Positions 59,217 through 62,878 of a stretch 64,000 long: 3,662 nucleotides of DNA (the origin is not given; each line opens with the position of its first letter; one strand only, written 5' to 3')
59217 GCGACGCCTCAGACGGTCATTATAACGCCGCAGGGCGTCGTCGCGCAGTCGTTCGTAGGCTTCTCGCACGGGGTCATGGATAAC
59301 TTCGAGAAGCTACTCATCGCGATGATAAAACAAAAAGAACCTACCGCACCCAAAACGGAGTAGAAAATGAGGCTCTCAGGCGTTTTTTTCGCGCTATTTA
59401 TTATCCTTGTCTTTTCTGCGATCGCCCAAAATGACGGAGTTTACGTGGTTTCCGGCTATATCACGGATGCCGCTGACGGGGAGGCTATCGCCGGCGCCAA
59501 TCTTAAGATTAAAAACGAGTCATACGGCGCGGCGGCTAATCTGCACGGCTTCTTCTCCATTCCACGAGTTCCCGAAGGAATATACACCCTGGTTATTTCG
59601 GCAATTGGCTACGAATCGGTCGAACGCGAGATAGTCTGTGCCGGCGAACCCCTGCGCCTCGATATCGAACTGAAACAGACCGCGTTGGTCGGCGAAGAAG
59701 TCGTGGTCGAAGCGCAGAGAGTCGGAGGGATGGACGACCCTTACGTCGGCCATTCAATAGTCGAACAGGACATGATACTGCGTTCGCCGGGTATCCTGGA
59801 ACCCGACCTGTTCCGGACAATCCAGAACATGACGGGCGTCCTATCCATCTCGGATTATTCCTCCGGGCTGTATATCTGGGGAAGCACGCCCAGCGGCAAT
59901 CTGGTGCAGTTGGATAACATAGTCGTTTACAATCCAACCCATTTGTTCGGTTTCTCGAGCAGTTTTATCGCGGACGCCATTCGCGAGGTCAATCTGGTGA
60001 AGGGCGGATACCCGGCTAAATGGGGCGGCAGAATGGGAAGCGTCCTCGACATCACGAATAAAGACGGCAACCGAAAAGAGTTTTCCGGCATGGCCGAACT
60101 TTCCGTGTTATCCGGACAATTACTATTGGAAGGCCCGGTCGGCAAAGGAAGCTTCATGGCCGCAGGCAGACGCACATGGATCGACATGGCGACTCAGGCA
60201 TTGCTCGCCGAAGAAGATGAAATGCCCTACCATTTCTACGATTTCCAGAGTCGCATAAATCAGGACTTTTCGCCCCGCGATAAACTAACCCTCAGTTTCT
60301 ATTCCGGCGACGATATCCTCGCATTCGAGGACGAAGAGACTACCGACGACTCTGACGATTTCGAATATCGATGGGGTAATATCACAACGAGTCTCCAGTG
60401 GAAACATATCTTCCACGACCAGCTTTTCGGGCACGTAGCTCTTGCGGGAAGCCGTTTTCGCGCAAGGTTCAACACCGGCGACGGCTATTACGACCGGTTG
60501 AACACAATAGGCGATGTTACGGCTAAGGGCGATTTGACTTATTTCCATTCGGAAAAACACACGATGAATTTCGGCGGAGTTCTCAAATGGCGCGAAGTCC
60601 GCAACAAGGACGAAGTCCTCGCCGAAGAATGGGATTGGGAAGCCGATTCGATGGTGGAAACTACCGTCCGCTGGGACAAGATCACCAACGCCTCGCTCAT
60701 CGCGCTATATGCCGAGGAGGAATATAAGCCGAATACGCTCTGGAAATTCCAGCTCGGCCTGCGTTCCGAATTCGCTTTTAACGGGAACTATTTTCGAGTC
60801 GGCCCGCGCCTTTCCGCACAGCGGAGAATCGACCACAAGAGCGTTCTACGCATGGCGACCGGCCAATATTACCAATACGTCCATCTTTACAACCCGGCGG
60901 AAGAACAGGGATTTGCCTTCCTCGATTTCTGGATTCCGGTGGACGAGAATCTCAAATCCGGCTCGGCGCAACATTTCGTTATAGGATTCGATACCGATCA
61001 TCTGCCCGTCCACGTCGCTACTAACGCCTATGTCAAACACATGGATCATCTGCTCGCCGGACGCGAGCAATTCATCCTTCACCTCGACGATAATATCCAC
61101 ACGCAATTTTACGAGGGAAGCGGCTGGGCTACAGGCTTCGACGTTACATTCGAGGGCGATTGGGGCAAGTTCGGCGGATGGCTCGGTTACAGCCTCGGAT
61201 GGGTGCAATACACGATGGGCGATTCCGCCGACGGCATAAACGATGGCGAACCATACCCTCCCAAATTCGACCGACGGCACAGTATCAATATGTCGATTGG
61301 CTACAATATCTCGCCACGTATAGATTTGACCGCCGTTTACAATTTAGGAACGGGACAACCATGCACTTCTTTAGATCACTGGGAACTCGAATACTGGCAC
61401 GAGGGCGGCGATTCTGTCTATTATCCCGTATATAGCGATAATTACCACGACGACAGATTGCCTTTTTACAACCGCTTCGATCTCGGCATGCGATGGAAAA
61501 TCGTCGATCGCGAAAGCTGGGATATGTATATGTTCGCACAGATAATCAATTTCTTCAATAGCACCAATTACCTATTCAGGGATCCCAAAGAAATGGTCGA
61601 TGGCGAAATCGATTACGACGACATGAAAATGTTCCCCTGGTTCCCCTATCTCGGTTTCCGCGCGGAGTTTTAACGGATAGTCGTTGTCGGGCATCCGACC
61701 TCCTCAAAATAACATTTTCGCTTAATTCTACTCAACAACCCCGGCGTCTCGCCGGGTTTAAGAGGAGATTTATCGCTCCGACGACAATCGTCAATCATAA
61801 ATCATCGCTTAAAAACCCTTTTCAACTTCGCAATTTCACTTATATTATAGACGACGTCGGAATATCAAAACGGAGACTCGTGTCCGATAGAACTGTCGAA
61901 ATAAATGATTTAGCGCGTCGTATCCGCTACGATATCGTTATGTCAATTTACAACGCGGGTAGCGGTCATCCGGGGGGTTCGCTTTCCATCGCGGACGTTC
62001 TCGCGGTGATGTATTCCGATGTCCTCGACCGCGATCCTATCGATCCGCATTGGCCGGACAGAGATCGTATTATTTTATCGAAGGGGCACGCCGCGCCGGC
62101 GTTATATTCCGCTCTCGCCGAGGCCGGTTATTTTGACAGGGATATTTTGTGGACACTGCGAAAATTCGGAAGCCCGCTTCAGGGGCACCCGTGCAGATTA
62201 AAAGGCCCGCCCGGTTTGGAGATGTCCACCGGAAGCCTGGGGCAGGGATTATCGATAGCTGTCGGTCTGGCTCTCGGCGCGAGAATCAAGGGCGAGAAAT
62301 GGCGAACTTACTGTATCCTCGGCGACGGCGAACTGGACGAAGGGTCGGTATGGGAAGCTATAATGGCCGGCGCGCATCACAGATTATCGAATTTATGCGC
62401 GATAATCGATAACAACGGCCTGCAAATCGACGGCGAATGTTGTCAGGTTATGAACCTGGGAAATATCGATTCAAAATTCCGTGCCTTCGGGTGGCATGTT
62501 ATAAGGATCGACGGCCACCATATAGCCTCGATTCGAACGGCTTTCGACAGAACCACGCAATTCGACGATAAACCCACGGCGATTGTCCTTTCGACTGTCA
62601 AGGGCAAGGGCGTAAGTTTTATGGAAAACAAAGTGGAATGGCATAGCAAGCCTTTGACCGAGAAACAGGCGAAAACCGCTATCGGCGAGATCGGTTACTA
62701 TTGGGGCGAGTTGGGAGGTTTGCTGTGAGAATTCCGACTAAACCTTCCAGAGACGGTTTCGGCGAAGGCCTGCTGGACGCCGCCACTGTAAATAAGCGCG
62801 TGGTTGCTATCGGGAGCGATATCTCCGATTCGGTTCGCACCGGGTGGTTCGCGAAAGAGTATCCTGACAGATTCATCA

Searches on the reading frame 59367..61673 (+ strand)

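Call 60: search_protein_families(library=pfam, proteins=[window:59367-61673:+], max_evalue=0.00001)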
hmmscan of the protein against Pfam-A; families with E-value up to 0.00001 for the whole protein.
window:59367-61673:+ (768 aa): 2 families
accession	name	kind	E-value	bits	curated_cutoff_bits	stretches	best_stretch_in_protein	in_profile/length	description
PF13715.12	CarbopepD_reg_2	-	9.3e-18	64.5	32.2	1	28-114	1-88/88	CarboxypepD_reg-like domain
PF13620.12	CarboxypepD_reg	-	2.3e-13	50.7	32.3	1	28-103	2-82/82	Carboxypeptidase regulatory-like domain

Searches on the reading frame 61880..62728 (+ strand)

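Call 60: search_protein_families(library=pfam, proteins=[window:61880-62728:+], max_evalue=0.00001)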
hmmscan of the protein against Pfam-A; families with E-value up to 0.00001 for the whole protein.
window:61880-62728:+ (282 aa): 2 families
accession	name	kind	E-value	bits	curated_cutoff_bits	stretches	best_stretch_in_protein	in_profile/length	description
PF00456.26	Transketolase_N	-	2e-55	188.5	22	1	11-272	5-276/334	Transketolase, thiamine diphosphate binding domain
PF13292.11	DXP_synthase_N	-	8.8e-09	35.5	21.2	1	7-185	17-177/274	1-deoxy-D-xylulose-5-phosphate synthase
